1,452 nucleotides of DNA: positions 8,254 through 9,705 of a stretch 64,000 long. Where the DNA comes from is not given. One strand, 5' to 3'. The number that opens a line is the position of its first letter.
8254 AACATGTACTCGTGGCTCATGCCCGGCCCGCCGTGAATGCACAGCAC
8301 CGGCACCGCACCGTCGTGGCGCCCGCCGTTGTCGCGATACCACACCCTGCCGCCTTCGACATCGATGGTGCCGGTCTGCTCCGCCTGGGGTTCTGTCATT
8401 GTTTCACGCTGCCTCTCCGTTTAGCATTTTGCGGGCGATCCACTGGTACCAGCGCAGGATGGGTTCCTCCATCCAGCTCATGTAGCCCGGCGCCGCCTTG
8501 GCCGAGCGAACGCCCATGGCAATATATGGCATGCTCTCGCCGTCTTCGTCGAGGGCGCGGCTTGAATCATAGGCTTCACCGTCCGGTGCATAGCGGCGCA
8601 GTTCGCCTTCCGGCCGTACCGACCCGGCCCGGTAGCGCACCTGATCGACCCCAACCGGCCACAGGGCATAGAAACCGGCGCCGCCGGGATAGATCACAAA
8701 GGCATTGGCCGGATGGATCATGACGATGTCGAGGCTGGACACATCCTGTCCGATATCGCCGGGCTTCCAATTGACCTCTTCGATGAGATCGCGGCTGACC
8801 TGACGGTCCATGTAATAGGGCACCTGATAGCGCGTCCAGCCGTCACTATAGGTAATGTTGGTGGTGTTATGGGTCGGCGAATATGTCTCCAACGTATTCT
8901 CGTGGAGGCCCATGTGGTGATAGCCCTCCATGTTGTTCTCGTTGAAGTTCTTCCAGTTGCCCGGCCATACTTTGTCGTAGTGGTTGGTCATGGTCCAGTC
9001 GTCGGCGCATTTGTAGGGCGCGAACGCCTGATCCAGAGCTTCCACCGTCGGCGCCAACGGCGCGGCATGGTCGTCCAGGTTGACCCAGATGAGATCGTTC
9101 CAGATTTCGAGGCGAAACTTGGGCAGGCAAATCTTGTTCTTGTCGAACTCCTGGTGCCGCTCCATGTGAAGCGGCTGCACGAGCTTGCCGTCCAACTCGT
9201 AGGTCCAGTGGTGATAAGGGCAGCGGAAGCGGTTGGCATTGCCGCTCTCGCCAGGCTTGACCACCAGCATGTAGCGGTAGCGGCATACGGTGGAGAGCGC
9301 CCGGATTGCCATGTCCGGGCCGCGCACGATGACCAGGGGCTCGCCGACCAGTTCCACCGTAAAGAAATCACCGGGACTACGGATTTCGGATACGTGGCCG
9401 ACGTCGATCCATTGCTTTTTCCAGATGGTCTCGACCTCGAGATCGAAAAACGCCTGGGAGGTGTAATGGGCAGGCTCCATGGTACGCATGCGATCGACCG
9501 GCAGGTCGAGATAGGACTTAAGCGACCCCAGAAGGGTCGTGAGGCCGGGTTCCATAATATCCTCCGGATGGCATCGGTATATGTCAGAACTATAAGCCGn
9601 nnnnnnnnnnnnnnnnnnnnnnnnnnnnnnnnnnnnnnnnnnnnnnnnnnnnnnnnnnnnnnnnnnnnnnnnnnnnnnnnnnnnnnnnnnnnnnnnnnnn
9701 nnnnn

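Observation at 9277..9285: Rieske oxygenase alpha subunit with Tyr in place of the first [2Fe-2S] histidine ligand (CRYRYM instead of CxHRGM)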

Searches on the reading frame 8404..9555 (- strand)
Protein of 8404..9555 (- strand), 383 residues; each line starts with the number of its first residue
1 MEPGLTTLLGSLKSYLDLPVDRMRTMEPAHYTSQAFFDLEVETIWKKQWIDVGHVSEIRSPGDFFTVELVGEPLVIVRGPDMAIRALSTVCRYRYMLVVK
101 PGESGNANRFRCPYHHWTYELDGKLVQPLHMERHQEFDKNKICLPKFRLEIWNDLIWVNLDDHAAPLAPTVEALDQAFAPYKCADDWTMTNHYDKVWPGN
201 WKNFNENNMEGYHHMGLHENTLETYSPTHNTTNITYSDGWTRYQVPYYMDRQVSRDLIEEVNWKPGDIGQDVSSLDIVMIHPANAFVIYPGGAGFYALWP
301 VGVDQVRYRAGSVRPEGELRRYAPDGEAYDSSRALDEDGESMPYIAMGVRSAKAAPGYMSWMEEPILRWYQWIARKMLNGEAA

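Call 3: search_protein_families(library=pfam, proteins=[window:8404-9555:-], max_evalue=0.1)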
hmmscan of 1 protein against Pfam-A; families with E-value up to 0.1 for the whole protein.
window:8404-9555:- (383 aa): 2 families
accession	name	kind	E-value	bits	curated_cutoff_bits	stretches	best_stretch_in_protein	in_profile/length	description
PF00848.25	Ring_hydroxyl_A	-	2e-16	61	24.9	1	192-377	9-206/208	Ring hydroxylating alpha subunit (catalytic domain)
PF00355.32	Rieske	-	1.2e-15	57.6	20.3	1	48-128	1-78/88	Rieske [2Fe-2S] domain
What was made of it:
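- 8404..9555 (-): Gene for a 383-aa Rieske non-haem iron oxygenase alpha subunit, in an uncharacterised subfamily nearest to the quaternary-amine 'group V' enzymes CntA, Stc2 and GbcA. Pfam PF00355 + PF00848 in call 3.
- On Rieske non-haem iron oxygenase alpha subunit: 57.6 bits (cutoff 20.3) and 61 bits (cutoff 24.9), call 3.
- Checked: Pfam gives Rieske PF00355 (57.6 bits, cutoff 20.3) and Ring_hydroxyl_A PF00848 (61 bits, cutoff 24.9) (call 3).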

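Call 4: search_protein_families(library=ncbifam, proteins=[window:8404-9555:-], max_evalue=0.1)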
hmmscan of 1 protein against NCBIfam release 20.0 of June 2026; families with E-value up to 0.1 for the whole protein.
window:8404-9555:- (383 aa): 7 families
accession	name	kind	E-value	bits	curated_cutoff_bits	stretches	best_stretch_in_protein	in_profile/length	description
NF058607.1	GlBtMonoOxGbcA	equivalog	6.5e-36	123.7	670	1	29-238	36-242/420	glycine betaine monooxygenase oxygenase subunit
TIGR03228.1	anthran_1_2_A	equivalog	5.1e-27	94.7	671.9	1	29-225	19-220/438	anthranilate 1,2-dioxygenase large subunit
NF042946.1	3PPDioc_HcaE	equivalog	1.2e-25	90.5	830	1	24-167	14-159/450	3-phenylpropionate/cinnamic acid dioxygenase subunit alpha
TIGR03229.1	benzo_1_2_benA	equivalog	9.8e-19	67.5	780.95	1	29-225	19-222/433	benzoate 1,2-dioxygenase large subunit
NF041684.1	ant_diox_AndAc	equivalog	3.7e-15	55.4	750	1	30-218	27-222/418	anthranilate 1,2-dioxygenase large subunit AndAc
NF052579.1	BetMthstMoxSdmAMthl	equivalog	0.00018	20.6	600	1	60-238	28-205/351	4beta-methylsterol monooxygenase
NF010001.0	PRK13474.1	subfamily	0.084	12.2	154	0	68-127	82-140/178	cytochrome b6-f complex iron-sulfur subunit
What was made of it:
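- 8404..9555 (-): Best NCBIfam match is GbcA at 123.7 bits, far below the 670 cutoff (call 4).
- On Group V quaternary-amine Rieske monooxygenases (CntA / GbcA / Stc2): GbcA model 123.7 bits against cutoff 670 (call 4).
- Closest known: Glycine betaine monooxygenase GbcA. Same: It is the best NCBIfam model (E 6.5e-36; call 4).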

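Call 5: find_homologous_proteins(query=window:8404-9555:-)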
Query window:8404-9555:- (383 aa): 247 proteins with E <= 0.001 among 2204 candidates; the best 120 are listed.
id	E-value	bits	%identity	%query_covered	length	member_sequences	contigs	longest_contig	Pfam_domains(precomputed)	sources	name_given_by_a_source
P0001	3.0e-272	921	100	100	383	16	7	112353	PF00355.33,PF00848.26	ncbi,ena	-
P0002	2.7e-197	674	72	99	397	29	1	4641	PF00355.33,PF00848.26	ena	-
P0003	8.9e-195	665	72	99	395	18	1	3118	PF00355.33,PF00848.26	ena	-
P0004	8.1e-190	649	68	99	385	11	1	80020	PF00355.33,PF00848.26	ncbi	ncbi:MAG: Rieske 2Fe-2S domain-containing protein [Pseudomonadota bacterium]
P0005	2.6e-188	644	68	100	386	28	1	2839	PF00355.33,PF00848.26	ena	-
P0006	7.4e-184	629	66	100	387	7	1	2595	PF00355.33,PF00848.26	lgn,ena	-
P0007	4.8e-178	610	66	100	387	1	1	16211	PF00355.33,PF00848.26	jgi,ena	-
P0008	5.4e-154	531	58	99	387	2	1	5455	PF00355.33,PF00848.26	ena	-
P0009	4.4e-153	528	59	98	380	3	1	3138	PF00355.33,PF00848.26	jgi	jgi:phenylpropionate dioxygenase-like ring-hydroxylating dioxygenase large terminal subunit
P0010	8.6e-151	521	57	100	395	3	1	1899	PF00355.33,PF00848.26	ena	-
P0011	1.1e-150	520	58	99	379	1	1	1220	PF00355.33,PF00848.26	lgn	-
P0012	2.4e-150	519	57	100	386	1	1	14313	PF00355.33,PF00848.26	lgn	-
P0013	1.1e-148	514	57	98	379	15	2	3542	PF00355.33,PF00848.26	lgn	-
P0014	3.9e-144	499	55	98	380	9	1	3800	PF00355.33,PF00848.26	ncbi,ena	-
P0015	9.0e-144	497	55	99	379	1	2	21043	PF00355.33,PF00848.26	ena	-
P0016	2.6e-143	496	56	97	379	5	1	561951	PF00355.33,PF00848.26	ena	-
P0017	6.8e-135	468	52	98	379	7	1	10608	PF00355.33,PF00848.26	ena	-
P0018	2.4e-132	460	52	100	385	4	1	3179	PF00355.33,PF00848.26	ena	-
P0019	5.1e-115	403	73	59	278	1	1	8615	PF00355.33,PF00848.26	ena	-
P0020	2.7e-113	397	48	98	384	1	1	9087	PF00355.33,PF00848.26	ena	-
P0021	4.9e-111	390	51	83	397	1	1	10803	PF00355.33,PF00848.26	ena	-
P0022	1.2e-108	382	45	99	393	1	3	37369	PF00355.33,PF00848.26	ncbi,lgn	-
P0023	3.6e-108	380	60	65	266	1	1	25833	PF00848.26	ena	-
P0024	1.9e-103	365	42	98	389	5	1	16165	PF00355.33,PF00848.26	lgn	-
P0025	1.2e-102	362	45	98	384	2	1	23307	PF00355.33,PF00848.26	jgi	-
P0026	3.7e-93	331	84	43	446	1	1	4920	PF13538.13,PF13361.13,PF00355.33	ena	-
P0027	3.7e-93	331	60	58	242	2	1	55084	PF00848.26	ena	-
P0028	1.5e-87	312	59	57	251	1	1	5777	PF00355.33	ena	-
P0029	7.8e-84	300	39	97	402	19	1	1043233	PF00355.33,PF00848.26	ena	-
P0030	7.1e-81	290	39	97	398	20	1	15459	PF00355.33,PF00848.26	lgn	-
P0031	7.4e-81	290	39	98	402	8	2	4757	PF00355.33,PF00848.26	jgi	jgi:phenylpropionate dioxygenase-like ring-hydroxylating dioxygenase large terminal subunit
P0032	8.8e-81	290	37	98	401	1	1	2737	PF00355.33,PF00848.26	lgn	-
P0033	3.3e-80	288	38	98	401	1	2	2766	PF00355.33,PF00848.26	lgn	-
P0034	1.2e-79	286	38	98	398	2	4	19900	PF00355.33,PF00848.26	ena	-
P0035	2.0e-79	286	38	97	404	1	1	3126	PF00355.33,PF00848.26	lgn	-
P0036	5.3e-52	195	33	95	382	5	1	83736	PF00355.33,PF00848.26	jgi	jgi:phenylpropionate dioxygenase-like ring-hydroxylating dioxygenase large terminal subunit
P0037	1.2e-50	191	32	99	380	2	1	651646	PF00355.33,PF00848.26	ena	-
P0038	6.5e-50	188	31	95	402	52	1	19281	PF00355.33,PF00848.26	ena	-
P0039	1.2e-49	187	35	94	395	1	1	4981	PF00355.33,PF00848.26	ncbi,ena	-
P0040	1.7e-49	187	32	97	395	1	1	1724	PF00355.33,PF00848.26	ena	-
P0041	6.3e-49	185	30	93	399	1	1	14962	PF00355.33,PF00848.26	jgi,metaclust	metaclust:\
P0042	7.0e-49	185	41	57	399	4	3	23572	PF00355.33,PF00848.26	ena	-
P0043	5.8e-48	182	31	94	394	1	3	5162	PF00355.33,PF00848.26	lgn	-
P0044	8.0e-48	181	33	93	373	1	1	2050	PF00355.33,PF00848.26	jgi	jgi:phenylpropionate dioxygenase-like ring-hydroxylating dioxygenase large terminal subunit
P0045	1.0e-47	181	32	92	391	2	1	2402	PF00355.33,PF00848.26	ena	-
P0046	1.2e-47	181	32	93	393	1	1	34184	PF00355.33,PF00848.26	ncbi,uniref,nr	ncbi:aromatic ring-hydroxylating oxygenase subunit alpha [Methylobrevis pamukkalensis]|uniref:Biphen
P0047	1.5e-46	177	35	92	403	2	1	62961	PF00355.33,PF00848.26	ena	-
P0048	1.5e-46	177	34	93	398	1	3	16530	PF00355.33,PF00848.26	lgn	-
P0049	5.7e-46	175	34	92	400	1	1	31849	PF00355.33,PF00848.26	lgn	-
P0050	5.8e-46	175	30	93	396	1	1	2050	PF00355.33,PF00848.26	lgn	-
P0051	6.6e-46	175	32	78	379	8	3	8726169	PF00355.33,PF00848.26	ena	-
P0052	4.0e-45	173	36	92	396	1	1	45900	PF00355.33,PF00848.26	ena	-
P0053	2.4e-43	167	30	93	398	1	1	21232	PF00355.33,PF00848.26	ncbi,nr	ncbi:MAG: aromatic ring-hydroxylating dioxygenase subunit alpha [Gammaproteobacteria bacterium]|nr:a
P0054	3.3e-43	166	31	94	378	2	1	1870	PF00355.33,PF00848.26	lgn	-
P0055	6.9e-43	165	29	98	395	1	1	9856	PF00355.33,PF00848.26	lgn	-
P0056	3.1e-42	163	33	92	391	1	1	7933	PF00355.33,PF00848.26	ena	-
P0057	1.5e-41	161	28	92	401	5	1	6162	PF00355.33,PF00848.26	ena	-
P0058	1.0e-40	158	34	61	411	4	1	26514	PF00355.33,PF00848.26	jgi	jgi:phenylpropionate dioxygenase-like ring-hydroxylating dioxygenase large terminal subunit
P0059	1.3e-40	158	41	51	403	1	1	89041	PF00355.33,PF00848.26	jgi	jgi:phenylpropionate dioxygenase-like ring-hydroxylating dioxygenase large terminal subunit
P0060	1.7e-40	157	29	98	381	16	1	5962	PF00355.33,PF00848.26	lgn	-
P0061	2.6e-40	157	31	98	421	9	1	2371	PF00355.33,PF00848.26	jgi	-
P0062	3.3e-40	156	40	54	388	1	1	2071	PF00355.33,PF00848.26,PF19112.7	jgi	jgi:phenylpropionate dioxygenase-like ring-hydroxylating dioxygenase large terminal subunit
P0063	1.1e-39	155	38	51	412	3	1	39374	PF00355.33,PF00848.26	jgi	jgi:phenylpropionate dioxygenase-like ring-hydroxylating dioxygenase large terminal subunit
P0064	1.3e-39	154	38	58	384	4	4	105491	PF00355.33,PF00848.26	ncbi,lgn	-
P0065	1.5e-39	154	29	93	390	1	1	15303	PF00355.33,PF00848.26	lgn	-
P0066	2.1e-39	154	39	63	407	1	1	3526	PF00355.33,PF00848.26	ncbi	-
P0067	4.3e-39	153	38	51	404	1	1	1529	PF00355.33,PF00848.26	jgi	jgi:phenylpropionate dioxygenase-like ring-hydroxylating dioxygenase large terminal subunit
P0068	7.8e-39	152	31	96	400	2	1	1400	PF00355.33,PF00848.26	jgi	jgi:phenylpropionate dioxygenase-like ring-hydroxylating dioxygenase large terminal subunit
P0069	3.2e-38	150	28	95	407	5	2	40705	PF00355.33,PF00848.26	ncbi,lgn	ncbi:MAG: aromatic ring-hydroxylating dioxygenase subunit alpha [Dongiaceae bacterium]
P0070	1.0e-37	148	37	56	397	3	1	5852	PF00355.33,PF00848.26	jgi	jgi:phenylpropionate dioxygenase-like ring-hydroxylating dioxygenase large terminal subunit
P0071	1.3e-37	148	38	51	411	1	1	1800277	PF00355.33,PF00848.26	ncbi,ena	-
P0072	2.8e-36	143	36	53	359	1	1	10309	PF00355.33,PF00848.26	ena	-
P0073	3.4e-36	143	39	49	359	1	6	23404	PF00355.33,PF00848.26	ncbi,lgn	-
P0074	3.7e-36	143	39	51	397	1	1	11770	PF00355.33,PF00848.26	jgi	jgi:phenylpropionate dioxygenase-like ring-hydroxylating dioxygenase large terminal subunit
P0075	4.1e-36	143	38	52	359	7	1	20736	PF00355.33,PF00848.26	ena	-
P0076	4.7e-36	143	35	55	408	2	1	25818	PF00355.33,PF00848.26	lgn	-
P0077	1.1e-35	141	36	52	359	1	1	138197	PF00355.33,PF00848.26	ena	-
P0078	1.6e-35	141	38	57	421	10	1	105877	PF00355.33,PF00848.26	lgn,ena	-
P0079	6.2e-35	139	36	52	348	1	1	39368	PF00355.33,PF00848.26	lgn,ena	-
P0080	7.5e-35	139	36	52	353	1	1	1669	PF00355.33,PF00848.26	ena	-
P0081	2.3e-34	137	37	53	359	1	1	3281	PF00355.33,PF00848.26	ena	-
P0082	3.1e-34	137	38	51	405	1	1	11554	PF00355.33,PF00848.26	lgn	-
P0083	4.0e-34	136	37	52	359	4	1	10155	PF00355.33,PF00848.26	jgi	jgi:choline monooxygenase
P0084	4.9e-34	136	36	52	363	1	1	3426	PF00355.33,PF00848.26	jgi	jgi:choline monooxygenase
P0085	5.0e-34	136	39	53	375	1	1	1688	PF00355.33,PF00848.26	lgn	-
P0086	5.3e-34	136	29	93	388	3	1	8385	PF00355.33,PF00848.26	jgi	-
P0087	8.5e-34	135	39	49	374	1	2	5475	PF00355.33,PF00848.26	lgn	-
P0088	1.3e-33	135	37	52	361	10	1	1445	PF00355.33,PF00848.26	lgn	-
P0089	1.4e-33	135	38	51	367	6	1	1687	PF00355.33,PF00848.26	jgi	jgi:choline monooxygenase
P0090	1.7e-33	134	37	51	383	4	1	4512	PF00355.33,PF00848.26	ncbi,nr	ncbi:MAG: Rieske 2Fe-2S domain-containing protein [Burkholderiales bacterium]|nr:Rieske 2Fe-2S domai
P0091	2.4e-33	134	36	54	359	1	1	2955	PF00355.33,PF00848.26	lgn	-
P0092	2.7e-33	134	40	53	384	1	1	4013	PF00355.33,PF00848.26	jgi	jgi:choline monooxygenase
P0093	2.9e-33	133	37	51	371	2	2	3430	PF00355.33,PF00848.26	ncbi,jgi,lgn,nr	ncbi:MAG TPA: SRPBCC family protein [Phototrophicaceae bacterium]|jgi:choline monooxygenase|nr:SRPBC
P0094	5.0e-33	133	35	52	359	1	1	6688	PF00355.33,PF00848.26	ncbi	-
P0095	1.4e-32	131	33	51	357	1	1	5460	PF00355.33,PF00848.26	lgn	-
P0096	3.0e-32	130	38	53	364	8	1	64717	PF00355.33,PF00848.26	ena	-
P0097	3.0e-32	130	37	54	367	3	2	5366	PF00355.33,PF00848.26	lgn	-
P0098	3.0e-32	130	35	58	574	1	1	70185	PF17940.7,PF13977.12,PF00440.30,PF00355.33,PF00848.26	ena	-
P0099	3.3e-32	130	37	55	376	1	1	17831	PF00355.33,PF00848.26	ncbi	-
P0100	6.2e-32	129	38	53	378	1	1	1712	PF00355.33,PF00848.26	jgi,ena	-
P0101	6.3e-32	129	37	58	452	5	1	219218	PF00355.33,PF00848.26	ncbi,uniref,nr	ncbi:aromatic ring-hydroxylating dioxygenase subunit alpha [Frankia sp. CcI49]|uniref:aromatic ring-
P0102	7.3e-32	129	36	49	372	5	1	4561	PF00355.33,PF00848.26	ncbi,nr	ncbi:MAG: Rieske 2Fe-2S domain-containing protein [Armatimonadetes bacterium]|nr:Rieske 2Fe-2S domai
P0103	1.3e-31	128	40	53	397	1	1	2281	PF00355.33,PF00848.26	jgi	jgi:choline monooxygenase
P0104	3.6e-31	127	37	53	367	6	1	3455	PF00355.33,PF00848.26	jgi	-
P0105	3.7e-31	127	33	57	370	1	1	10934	PF00355.33,PF00848.26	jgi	jgi:choline monooxygenase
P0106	7.6e-31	126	37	53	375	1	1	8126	PF00355.33,PF00848.26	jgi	jgi:choline monooxygenase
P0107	1.1e-30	125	36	54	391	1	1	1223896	PF00355.33,PF00848.26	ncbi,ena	-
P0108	3.9e-30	123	35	52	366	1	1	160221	PF00355.33,PF00848.26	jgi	jgi:choline monooxygenase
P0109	7.2e-30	122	36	51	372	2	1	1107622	PF00355.33,PF00848.26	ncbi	-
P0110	7.4e-30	122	36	51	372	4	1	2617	PF00355.33,PF00848.26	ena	-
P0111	1.0e-29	122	40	51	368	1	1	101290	PF00355.33,PF00848.26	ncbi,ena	-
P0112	1.7e-29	121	27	89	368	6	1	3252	PF00355.33,PF00848.26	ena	-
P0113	1.7e-29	121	31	62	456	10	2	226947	PF00355.33,PF00848.26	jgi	-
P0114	1.9e-29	121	36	56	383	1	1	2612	PF00355.33,PF00848.26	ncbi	-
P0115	1.9e-29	121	34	56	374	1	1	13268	PF00355.33,PF00848.26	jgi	jgi:choline monooxygenase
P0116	2.0e-29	121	40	46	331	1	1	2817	PF00355.33,PF00848.26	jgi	-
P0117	2.4e-29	121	35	54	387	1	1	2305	PF00355.33,PF00848.26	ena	-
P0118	2.7e-29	120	33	51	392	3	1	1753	PF00355.33,PF00848.26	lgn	-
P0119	2.8e-29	120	34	56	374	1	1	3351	PF00355.33,PF00848.26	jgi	jgi:choline monooxygenase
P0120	3.4e-29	120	35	54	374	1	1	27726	PF00355.33,PF00848.26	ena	-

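Call 8: list_cluster_members(proteins=[P0001, P0083])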
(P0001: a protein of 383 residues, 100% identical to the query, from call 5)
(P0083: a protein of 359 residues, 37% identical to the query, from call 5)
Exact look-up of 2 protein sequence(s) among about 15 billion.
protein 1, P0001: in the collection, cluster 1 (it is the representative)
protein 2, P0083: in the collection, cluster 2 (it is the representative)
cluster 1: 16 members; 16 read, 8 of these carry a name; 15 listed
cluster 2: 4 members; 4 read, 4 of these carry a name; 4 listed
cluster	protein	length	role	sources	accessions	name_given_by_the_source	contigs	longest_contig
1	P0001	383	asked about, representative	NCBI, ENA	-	-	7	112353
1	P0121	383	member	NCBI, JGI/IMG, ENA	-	phenylpropionate dioxygenase-like ring-hydroxylating dioxygenase large terminal subunit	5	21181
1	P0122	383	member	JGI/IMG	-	phenylpropionate dioxygenase-like ring-hydroxylating dioxygenase large terminal subunit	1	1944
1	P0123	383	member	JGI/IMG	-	phenylpropionate dioxygenase-like ring-hydroxylating dioxygenase large terminal subunit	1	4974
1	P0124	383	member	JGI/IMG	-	phenylpropionate dioxygenase-like ring-hydroxylating dioxygenase large terminal subunit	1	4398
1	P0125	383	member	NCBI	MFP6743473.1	MAG: aromatic ring-hydroxylating dioxygenase subunit alpha [Alphaproteobacteria bacterium]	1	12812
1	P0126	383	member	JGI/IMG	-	choline monooxygenase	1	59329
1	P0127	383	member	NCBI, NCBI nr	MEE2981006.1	MAG: aromatic ring-hydroxylating dioxygenase subunit alpha [Pseudomonadota bacterium] | aromatic ring-hydroxylating dioxygenase subunit alpha [Pseudomonadota bacterium]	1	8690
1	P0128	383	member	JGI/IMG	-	choline monooxygenase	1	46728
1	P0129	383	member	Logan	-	-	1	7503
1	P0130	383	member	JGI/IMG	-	-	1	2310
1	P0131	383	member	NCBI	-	-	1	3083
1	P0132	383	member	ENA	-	-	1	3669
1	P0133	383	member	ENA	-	-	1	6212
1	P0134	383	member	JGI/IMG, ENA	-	-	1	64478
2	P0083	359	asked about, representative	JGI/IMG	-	choline monooxygenase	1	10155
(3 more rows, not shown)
